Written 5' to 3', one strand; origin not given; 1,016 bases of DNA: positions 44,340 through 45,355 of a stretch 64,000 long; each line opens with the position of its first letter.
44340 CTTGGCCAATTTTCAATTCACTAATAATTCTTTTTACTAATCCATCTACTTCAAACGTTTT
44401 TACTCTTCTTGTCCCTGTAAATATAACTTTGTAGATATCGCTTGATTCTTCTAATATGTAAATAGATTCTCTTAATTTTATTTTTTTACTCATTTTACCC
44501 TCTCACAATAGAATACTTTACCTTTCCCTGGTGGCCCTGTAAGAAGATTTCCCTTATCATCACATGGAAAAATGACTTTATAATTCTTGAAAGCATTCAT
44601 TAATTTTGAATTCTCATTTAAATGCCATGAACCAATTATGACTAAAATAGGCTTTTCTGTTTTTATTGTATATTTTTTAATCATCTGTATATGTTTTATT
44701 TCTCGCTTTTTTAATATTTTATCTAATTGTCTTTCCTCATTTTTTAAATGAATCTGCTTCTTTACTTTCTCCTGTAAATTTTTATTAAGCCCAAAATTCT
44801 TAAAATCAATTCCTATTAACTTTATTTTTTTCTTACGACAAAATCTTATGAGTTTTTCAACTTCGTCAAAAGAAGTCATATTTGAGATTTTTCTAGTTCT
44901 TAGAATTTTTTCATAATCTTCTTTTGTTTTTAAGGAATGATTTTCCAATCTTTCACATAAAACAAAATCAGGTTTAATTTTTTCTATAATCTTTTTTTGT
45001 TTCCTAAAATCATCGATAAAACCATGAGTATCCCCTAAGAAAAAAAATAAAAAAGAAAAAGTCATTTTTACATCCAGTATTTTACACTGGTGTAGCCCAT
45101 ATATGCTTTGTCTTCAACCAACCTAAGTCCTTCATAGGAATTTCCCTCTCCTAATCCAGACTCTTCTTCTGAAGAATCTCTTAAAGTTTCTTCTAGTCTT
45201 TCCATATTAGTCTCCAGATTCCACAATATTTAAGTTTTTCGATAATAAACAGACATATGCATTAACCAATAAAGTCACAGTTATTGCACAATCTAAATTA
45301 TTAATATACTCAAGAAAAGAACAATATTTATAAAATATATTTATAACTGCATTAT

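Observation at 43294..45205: Candidate RiPP-like operon: unannotated 45-aa acidic peptide, TraB/TIKI-like putative protease and RRE-fused ThiF/E1-like enzyme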

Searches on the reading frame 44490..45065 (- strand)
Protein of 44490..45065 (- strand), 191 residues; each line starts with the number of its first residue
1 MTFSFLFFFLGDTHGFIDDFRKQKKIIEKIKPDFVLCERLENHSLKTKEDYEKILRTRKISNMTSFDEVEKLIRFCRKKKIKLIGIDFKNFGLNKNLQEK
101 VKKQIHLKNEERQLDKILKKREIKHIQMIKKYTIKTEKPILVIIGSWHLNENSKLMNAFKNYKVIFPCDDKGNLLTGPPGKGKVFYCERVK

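Call 3: search_protein_families(library=pfam, proteins=[window:44490-45065:-], max_evalue=1)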
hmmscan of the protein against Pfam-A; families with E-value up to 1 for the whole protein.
window:44490-45065:- (191 aa): 5 families
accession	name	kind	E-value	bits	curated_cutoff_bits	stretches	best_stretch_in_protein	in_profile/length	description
PF00248.27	Aldo_ket_red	-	0.0013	18.3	24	1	65-160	168-275/291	Aldo/keto reductase family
PF02078.22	Synapsin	-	0.039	14.6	23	1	19-56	59-94/103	Synapsin, N-terminal domain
PF18950.5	DUF5694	-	0.053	14.3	27.5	1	120-165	134-179/185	Family of unknown function (DUF5694)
PF04867.17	DUF643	-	0.27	12.3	25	1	95-154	9-67/114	Protein of unknown function (DUF643)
PF14639.11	YqgF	-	0.37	11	35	0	67-117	50-99/150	Holliday-junction resolvase-like of SPT6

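Call 4: search_protein_families(library=ncbifam, proteins=[window:44490-45065:-], max_evalue=1)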
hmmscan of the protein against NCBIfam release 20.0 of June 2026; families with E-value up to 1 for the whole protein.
window:44490-45065:- (191 aa): 2 families
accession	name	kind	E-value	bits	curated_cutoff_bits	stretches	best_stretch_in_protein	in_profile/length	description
NF001199.0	PRK00164.2-1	equivalog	0.0056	15.9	231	1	65-137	164-236/308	GTP 3',8-cyclase MoaA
NF041170.1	Oxoac_fdxalpha_Archa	equivalog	0.06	11.7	800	1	52-124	113-179/636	2-oxoacid:ferredoxin oxidoreductase subunit alpha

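Call 9: find_homologous_proteins(query=window:44490-45065:-, max_evalue=0.01)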
Query window:44490-45065:- (191 aa): 96 proteins with E <= 0.01 among 346 candidates.
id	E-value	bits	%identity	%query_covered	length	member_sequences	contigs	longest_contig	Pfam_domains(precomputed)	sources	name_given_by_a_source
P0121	1.2e-116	405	97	100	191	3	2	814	-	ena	-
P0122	3.9e-100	351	86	100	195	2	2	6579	-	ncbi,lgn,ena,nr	ncbi:MAG TPA: hypothetical protein ENI22_01350 [Candidatus Pacearchaeota archaeon]|nr:hypothetical p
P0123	4.9e-68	247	62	97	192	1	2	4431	-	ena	-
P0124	6.8e-67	243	62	98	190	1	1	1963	-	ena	-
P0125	6.8e-66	240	60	98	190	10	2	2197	-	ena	-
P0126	7.7e-66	239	60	100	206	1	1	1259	-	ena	-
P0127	7.8e-65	236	59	100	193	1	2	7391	PF00248.28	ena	-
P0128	7.7e-64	233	58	100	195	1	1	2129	PF00248.28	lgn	-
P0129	1.3e-62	229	57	97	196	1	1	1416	-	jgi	jgi:hypothetical protein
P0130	2.1e-62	228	60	96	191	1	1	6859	-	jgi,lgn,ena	-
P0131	2.4e-62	228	57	98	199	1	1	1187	-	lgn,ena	-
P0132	3.5e-62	228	59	100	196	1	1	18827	-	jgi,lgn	jgi:hypothetical protein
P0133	2.1e-61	225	57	100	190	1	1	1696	-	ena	-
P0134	6.0e-61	224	57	100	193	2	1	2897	-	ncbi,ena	-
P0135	1.1e-60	223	58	100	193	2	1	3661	-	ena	-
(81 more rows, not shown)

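Call 22: find_related_loci(query=A1, collection=genome_contigs, flank=3000)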
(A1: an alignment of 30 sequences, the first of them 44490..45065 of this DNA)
Query A1 (191 aa) in genome_contigs; peptide patterns used: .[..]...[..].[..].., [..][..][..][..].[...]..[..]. (x = any residue, [..] = any of these).
82 stretches matched a pattern; 42 encode a relative of the query (tblastn E <= 1e-3); 42 distinct loci.
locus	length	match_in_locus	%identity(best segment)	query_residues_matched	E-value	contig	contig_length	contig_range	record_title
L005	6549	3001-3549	58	7-188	1e-62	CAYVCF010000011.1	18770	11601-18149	MAG TPA_asm: Candidatus Woesearchaeota archaeon isolate SRP050083_co1_89 genome assembly, contig: NODE_1175_length_18770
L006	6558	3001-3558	53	7-191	1e-62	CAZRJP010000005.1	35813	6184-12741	MAG TPA_asm: Candidatus Woesearchaeota archaeon isolate SRP141376_co1_55 genome assembly, contig: NODE_2772_length_35813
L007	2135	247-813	51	4-191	3e-61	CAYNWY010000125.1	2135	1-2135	MAG TPA_asm: Candidatus Woesearchaeota archaeon isolate binchicken_co387_31 genome assembly, contig: NODE_76023_length_2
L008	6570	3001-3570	54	1-191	2e-60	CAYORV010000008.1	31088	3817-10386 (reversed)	MAG TPA_asm: Candidatus Woesearchaeota archaeon isolate SRP104257_co1_218 genome assembly, contig: NODE_614_length_31088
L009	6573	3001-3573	54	1-191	9e-59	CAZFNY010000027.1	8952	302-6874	MAG TPA_asm: Candidatus Woesearchaeota archaeon isolate binchicken_co387_150 genome assembly, contig: NODE_10698_length_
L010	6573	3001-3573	50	1-191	1e-58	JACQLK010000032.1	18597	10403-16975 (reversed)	MAG: Candidatus Pacearchaeota archaeon isolate NC_groundwater_1201_Ag_S-0.1um_38_135 S_p1_S3_coassembly_k141_2133512, wh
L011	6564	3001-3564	53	5-190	4e-58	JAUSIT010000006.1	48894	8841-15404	MAG: Nanoarchaeota archaeon isolate E14_metabat.bin.268 E14_k141_1438117, whole genome shotgun sequence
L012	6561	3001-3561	54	1-188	9e-57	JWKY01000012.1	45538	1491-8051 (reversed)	MAG: archaeon GW2011_AR19 QT10_C0012, whole genome shotgun sequence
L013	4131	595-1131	48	3-180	5e-56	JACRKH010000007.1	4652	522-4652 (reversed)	MAG: Candidatus Woesearchaeota archaeon isolate NC_groundwater_1850_Pr3_B-0.1um_37_25 SR-2_scaffold_141_184195, whole ge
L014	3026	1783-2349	47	5-191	6e-56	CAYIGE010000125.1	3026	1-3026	MAG TPA_asm: Candidatus Woesearchaeota archaeon isolate ERP119705_co1_995 genome assembly, contig: NODE_69854_length_302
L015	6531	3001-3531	53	1-178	2e-54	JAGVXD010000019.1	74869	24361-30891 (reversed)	Candidatus Pacearchaeota archaeon isolate RIFCSPHIGHO2_12_FULL_36_23 rifcsphigho2_12_scaffold_2485, whole genome shotgun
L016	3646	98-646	50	4-187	3e-54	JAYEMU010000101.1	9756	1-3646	MAG: Nanoarchaeota archaeon isolate MAG073 MAG073_101, whole genome shotgun sequence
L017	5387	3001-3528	53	7-181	1e-53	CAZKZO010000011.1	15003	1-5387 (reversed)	MAG TPA_asm: Candidatus Woesearchaeota archaeon isolate binchicken_co17_241 genome assembly, contig: NODE_9337_length_15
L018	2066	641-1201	50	1-188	4e-54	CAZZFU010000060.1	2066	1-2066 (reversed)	MAG TPA_asm: Candidatus Woesearchaeota archaeon isolate binchicken_co89_107 genome assembly, contig: NODE_129183_length_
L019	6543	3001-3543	51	9-188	7e-53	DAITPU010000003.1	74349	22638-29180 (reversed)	MAG TPA_asm: bacterium isolate CTOTU29499 NODE_259_length_74349_cov_8.994710, whole genome shotgun sequence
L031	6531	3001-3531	45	4-179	4e-49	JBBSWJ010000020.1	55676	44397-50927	MAG: Nanoarchaeota archaeon isolate H51-bin140_1 H51_bin140_1_000000000020, whole genome shotgun sequence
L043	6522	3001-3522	45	6-178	4e-46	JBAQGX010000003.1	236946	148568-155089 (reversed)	MAG: Candidatus Nanoarchaeia archaeon isolate MFD09594_ilm_asm_bin57 k127_109025, whole genome shotgun sequence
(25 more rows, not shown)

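Call 31: predict_structure(alignment_id=A1)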
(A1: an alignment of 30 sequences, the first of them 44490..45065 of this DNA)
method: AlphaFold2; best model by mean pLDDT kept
length: 191 residues; sequences in the alignment: 30
mean_pLDDT: 93.9   pTM: 0.90
mean pLDDT of the five models: 93.9, 93.6, 93.6, 93.2, 92.6
residues with pLDDT >= 90: 161; 70-90: 27; 50-70: 1; < 50: 2
segments of 3 or more residues with pLDDT < 50: none
pLDDT, mean of each block of 10 residues (from residue 1): 81 89 97 98 98 98 96 98 98 95 87 93 97 96 95 94 95 89 90 89
secondary structure, 60 per line:
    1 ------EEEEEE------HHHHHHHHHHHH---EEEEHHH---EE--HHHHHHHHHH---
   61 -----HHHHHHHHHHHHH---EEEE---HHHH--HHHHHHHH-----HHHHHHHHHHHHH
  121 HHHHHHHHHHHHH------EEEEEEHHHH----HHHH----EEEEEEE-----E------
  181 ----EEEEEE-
elements in order: E7-12 H19-30 E34-37 H48-57 H66-78 E82-85 H89-92 H95-102 H108-133 E140-145 H146-149 H154-157 E162-168 E185-190

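Call 35: fold_search(model_id=the predicted structure, library=pdb)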
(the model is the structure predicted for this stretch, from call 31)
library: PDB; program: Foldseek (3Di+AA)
matches with E <= 10: 478; with E <= 0.001: 1
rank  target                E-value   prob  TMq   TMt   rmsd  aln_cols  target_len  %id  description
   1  2g5g                  4.2e-04  1.00  0.51  0.40   7.1       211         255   13  Cofacial heme binding to ChaN of Campylobacter jejuni (released 2006-10-03)
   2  5t09                  1.6e-02  0.97  0.49  0.44   5.6       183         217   13  The structure of the type III effector HopBA1 (released 2017-02-01)
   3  6a7h_A                2.3e-02  0.87  0.47  0.22   7.5       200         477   11  Bacterial protein toxins (released 2018-10-10)
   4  4yds                  3.0e-02  0.30  0.32  0.29  11.7       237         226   16  FlaH from Sulfolobus acidocaldarius with ATP and Mg-Ion (released 2015-11-11)
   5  3qfx_A                1.1e-01  0.10  0.26  0.24  12.4       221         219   10  Trypanosoma brucei dihydrofolate reductase pyrimethamine complex (released 2011-06-29)
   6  6n9w_D                1.2e-01  0.14  0.26  0.21  13.4       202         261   11  Structure of bacteriophage T7 lagging-strand DNA polymerase (D5A/E7A) and gp4 (helicase/primase) bound to DNA includin (released 2019-03-06)
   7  3qfx_B                1.9e-01  0.08  0.25  0.24  12.9       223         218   11  Trypanosoma brucei dihydrofolate reductase pyrimethamine complex (released 2011-06-29)
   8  6n7s_F                2.0e-01  0.10  0.25  0.20  12.8       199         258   12  Structure of bacteriophage T7 E343Q mutant gp4 helicase-primase in complex with ssDNA, dTTP, AC dinucleotide and CTP ( (released 2019-03-06)
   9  6n7n_F                2.2e-01  0.11  0.25  0.20  12.3       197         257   11  Structure of bacteriophage T7 E343Q mutant gp4 helicase-primase in complex with ssDNA, dTTP, AC dinucleotide and CTP ( (released 2019-03-06)
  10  2zts_A                2.3e-01  0.11  0.28  0.26  11.8       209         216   14  Crystal structure of KaiC-like protein PH0186 from hyperthermophilic archaea Pyrococcus horikoshii OT3 (released 2009-03-24)
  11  3o2j_B                2.8e-01  0.18  0.31  0.19  10.9       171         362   10  Structure of the GluA2 NTD-dimer interface mutant, N54A (released 2011-03-09)
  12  6dlx_A                2.8e-01  0.11  0.25  0.18  10.0       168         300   12  FtsY-NG domain bound to fragment 3. (released 2018-08-22)
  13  8zn6_H                2.8e-01  0.11  0.27  0.15  10.2       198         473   10  Crystal Structure of Designed Clock Protein KaiC (released 2025-04-16)
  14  2ebf_X                3.4e-01  0.30  0.42  0.15   6.8       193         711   11  Crystal structures reveal a thiol-protease like catalytic triad in the C-terminal region of Pasteurella multocida toxi (released 2007-03-06)
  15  7dyj_B                3.4e-01  0.15  0.33  0.17  12.0       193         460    9  Crystal Structure of Cyanobacterial Circadian Clock Protein KaiC (released 2022-04-27)
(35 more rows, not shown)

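Call 47: search_solved_structures(query=A1, max_evalue=10, show_alignments=3)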
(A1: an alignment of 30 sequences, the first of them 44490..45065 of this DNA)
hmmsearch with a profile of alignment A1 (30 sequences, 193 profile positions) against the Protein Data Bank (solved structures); distinct sequences matched with E-value up to 10: 2.
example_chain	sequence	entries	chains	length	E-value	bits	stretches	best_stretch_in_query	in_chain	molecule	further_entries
1um0_A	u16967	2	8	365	0.26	13.8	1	74-143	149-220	Chorismate synthase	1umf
3io5_A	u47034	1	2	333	0.36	13.3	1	21-86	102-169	Recombination and repair protein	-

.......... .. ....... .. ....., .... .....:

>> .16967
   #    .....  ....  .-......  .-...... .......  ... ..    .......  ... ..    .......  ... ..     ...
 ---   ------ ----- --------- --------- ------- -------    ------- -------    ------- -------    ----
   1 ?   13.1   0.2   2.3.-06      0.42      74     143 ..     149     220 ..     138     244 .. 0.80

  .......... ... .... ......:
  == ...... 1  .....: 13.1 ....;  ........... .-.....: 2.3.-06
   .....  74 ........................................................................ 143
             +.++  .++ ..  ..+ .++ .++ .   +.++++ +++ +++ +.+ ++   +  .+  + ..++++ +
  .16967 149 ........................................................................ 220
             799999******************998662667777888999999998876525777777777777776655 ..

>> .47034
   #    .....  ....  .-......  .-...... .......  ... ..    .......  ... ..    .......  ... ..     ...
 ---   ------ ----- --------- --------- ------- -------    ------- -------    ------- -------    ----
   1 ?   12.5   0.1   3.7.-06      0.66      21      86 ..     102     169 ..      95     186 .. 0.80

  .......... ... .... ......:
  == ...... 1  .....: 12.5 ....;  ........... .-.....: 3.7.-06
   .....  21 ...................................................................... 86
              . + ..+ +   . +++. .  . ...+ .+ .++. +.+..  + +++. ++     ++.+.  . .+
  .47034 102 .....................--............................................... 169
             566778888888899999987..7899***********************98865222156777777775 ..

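Call 48: search_protein_families(library=pfam, alignment_id=A1, max_evalue=1)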
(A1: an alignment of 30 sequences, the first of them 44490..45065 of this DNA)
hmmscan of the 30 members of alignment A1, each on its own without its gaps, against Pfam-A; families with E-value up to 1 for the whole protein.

A. member 1, window:44490-45065:- (191 aa): 5 families
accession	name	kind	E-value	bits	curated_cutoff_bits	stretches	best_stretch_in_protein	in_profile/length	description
PF00248.27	Aldo_ket_red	-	0.0013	18.3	24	1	65-160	168-275/291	Aldo/keto reductase family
PF02078.22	Synapsin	-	0.039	14.6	23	1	19-56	59-94/103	Synapsin, N-terminal domain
PF18950.5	DUF5694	-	0.053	14.3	27.5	1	120-165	134-179/185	Family of unknown function (DUF5694)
PF04867.17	DUF643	-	0.27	12.3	25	1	95-154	9-67/114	Protein of unknown function (DUF643)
PF14639.11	YqgF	-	0.37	11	35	0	67-117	50-99/150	Holliday-junction resolvase-like of SPT6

B. families by the number of members that match (of 30 scanned): 49 families (the first 25 are shown)
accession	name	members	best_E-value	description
PF04187.18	Cofac_haem_bdg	15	0.001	Haem-binding uptake, Tiki superfamily, ChaN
PF01963.22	TraB_PrgY_gumN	10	0.0011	TraB/PrgY/gumN family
PF18047.6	PatG_D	5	0.084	PatG Domain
PF00248.27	Aldo_ket_red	4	6.3e-06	Aldo/keto reductase family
PF01846.25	FF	4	0.0037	FF domain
PF03009.23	GDPD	3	0.0015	Glycerophosphoryl diester phosphodiesterase family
PF09772.14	Tmem26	3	0.089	Transmembrane protein 26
PF02065.24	Melibiase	2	0.13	Melibiase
PF08901.16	DUF1847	1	0.00096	Protein of unknown function (DUF1847)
PF07994.18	NAD_binding_5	1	0.0037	Myo-inositol-1-phosphate synthase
PF04919.18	DUF655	1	0.0046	Protein of unknown function (DUF655)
PF13758.11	Prefoldin_3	1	0.0048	Prefoldin subunit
PF20504.3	IntS14_C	1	0.0071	Integrator complex subunit 14, alpha-helical domain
PF02934.20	GatB_N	1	0.018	GatB/GatE catalytic domain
PF08231.17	SYF2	1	0.02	SYF2 splicing factor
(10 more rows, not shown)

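Call 57: search_protein_families(library=pfam, proteins=[L010:4548-5765:+, L010:5767-6501:+, L010:4326-4544:+, L010:3597-4220:-, L031:4016-6214:+, L031:2364-2831:+], max_evalue=0.01)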
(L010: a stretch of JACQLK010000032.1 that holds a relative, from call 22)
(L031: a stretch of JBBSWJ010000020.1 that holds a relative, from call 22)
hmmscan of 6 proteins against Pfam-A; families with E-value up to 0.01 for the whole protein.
L010:4548-5765:+ (405 aa): 1 family
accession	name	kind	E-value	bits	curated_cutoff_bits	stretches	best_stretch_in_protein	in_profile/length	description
PF02624.21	YcaO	-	9.9e-43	147.1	25.7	1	53-372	6-325/325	YcaO cyclodehydratase, ATP-ad Mg2+-binding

L010:5767-6501:+ (244 aa): 2 families
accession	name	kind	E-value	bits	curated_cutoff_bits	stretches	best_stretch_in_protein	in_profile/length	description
PF00881.29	Nitroreductase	-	1.7e-16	61.3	23.5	1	63-240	3-166/167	Nitroreductase family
PF14512.11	TM1586_NiRdase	-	0.00024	21.2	27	0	188-219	80-111/215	Putative TM nitroreductase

L010:4326-4544:+ (72 aa): 0 families

L010:3597-4220:- (207 aa): 0 families

L031:4016-6214:+ (732 aa): 11 families
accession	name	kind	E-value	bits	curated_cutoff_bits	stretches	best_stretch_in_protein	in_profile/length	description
PF08423.17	Rad51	-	7.6e-84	281.2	22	2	527-730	36-242/244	Rad51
PF14890.11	Intein_splicing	-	8.9e-19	68.2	35.8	1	166-527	35-155/155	Intein splicing domain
PF14528.11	LAGLIDADG_3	-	2.6e-16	60.1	22.5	2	404-463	23-82/82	LAGLIDADG-like domain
PF14520.12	HHH_5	-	3e-12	47.3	27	1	17-70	4-57/57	Helix-hairpin-helix domain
PF00154.27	RecA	-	4.4e-08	33.3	27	1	551-702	80-223/262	recA bacterial DNA recombination protein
PF00633.29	HHH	-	0.00011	22.2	24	0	17-33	13-29/30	Helix-hairpin-helix motif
PF11798.14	IMS_HHH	-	0.00043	20.8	24.4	1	10-35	6-31/32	IMS family HHH motif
PF12826.13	HHH_2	-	0.00056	20.5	27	1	21-65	9-52/64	Helix-hairpin-helix motif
PF11731.14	Cdd1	-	0.0016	19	25.5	1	15-53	6-44/86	Pathogenicity locus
PF10391.15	DNA_pol_lambd_f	-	0.0043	17.3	29.8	0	21-44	7-30/51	Fingers domain of DNA polymerase lambda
PF12836.13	HHH_3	-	0.0057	17.2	27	0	45-84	11-48/65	Helix-hairpin-helix motif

L031:2364-2831:+ (155 aa): 1 family
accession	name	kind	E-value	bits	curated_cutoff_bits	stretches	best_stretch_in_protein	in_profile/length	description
PF04307.19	YdjM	-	1.3e-27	96.9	29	1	1-140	1-143/176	YdjM inner membrane protein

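Call 61: search_protein_families(library=padloc, proteins=[window:44490-45065:-], max_evalue=0.01)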
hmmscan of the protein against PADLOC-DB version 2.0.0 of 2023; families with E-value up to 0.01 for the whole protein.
window:44490-45065:- (191 aa): 0 families

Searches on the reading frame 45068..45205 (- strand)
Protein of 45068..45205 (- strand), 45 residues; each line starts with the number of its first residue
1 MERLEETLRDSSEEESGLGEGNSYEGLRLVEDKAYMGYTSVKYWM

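Call 3: search_protein_families(library=pfam, proteins=[window:45068-45205:-], max_evalue=1)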
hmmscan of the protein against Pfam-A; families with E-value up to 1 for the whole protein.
window:45068-45205:- (45 aa): 0 families

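Call 4: search_protein_families(library=ncbifam, proteins=[window:45068-45205:-], max_evalue=1)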
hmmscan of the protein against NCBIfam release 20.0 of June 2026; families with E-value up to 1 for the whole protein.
window:45068-45205:- (45 aa): 0 families

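Call 53: find_homologous_proteins(query=A3, max_evalue=0.01)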
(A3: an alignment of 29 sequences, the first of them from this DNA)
Query A3 (29 sequences) (45 aa, profile of the alignment): 268 proteins with E <= 0.01 among 1691 candidates; the best 120 are listed.
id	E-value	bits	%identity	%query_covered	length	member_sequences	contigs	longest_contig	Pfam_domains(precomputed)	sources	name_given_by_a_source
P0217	1.1e-19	88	51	100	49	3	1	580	-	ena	-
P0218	1.2e-19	88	49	100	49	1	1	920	-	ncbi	-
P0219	1.6e-19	87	55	100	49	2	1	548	-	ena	-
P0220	2.5e-19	87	53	100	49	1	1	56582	-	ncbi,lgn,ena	-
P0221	3.3e-19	87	49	100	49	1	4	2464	-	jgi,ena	-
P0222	3.6e-19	86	53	100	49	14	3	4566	-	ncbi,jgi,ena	-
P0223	5.8e-19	86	51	100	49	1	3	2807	-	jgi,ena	-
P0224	7.1e-19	85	49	100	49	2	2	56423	-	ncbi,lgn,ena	ncbi:MAG: hypothetical protein AABX52_00470 [Nanoarchaeota archaeon]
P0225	9.0e-19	85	45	100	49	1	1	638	-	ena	-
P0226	1.3e-18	85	53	100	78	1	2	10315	-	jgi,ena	-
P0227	1.4e-18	84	53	100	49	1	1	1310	-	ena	-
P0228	1.5e-18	84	51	100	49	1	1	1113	-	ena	-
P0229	1.9e-18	84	49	100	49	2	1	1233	-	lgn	-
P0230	2.0e-18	84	51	100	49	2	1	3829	-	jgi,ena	-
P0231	2.0e-18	84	52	100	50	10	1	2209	-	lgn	-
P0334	2.9e-12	64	100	100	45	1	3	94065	-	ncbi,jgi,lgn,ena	-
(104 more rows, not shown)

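Call 61: search_protein_families(library=padloc, proteins=[window:45068-45205:-], max_evalue=0.01)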
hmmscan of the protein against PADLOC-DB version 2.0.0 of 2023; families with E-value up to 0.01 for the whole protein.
window:45068-45205:- (45 aa): 0 families

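Call 68: find_encoding_contigs(protein=P0334, flank=3000, max_places=3)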
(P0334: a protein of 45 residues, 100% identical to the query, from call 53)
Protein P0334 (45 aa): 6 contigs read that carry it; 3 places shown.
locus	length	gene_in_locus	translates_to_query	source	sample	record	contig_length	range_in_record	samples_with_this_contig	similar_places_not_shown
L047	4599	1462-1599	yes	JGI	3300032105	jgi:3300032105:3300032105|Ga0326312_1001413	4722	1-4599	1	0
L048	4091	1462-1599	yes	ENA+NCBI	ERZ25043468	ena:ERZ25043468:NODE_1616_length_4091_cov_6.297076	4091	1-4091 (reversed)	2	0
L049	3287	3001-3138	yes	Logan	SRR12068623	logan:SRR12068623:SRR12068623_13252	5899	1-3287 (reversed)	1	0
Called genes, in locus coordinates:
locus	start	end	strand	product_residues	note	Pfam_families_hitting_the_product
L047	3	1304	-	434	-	?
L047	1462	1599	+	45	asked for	-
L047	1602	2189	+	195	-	-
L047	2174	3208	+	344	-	PF00899:ThiF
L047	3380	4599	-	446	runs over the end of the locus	?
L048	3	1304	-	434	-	?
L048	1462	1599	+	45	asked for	-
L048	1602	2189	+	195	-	-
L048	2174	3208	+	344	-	PF00899:ThiF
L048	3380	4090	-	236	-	?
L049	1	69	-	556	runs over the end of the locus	-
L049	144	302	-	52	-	-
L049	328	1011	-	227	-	-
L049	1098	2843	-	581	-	-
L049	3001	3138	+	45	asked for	-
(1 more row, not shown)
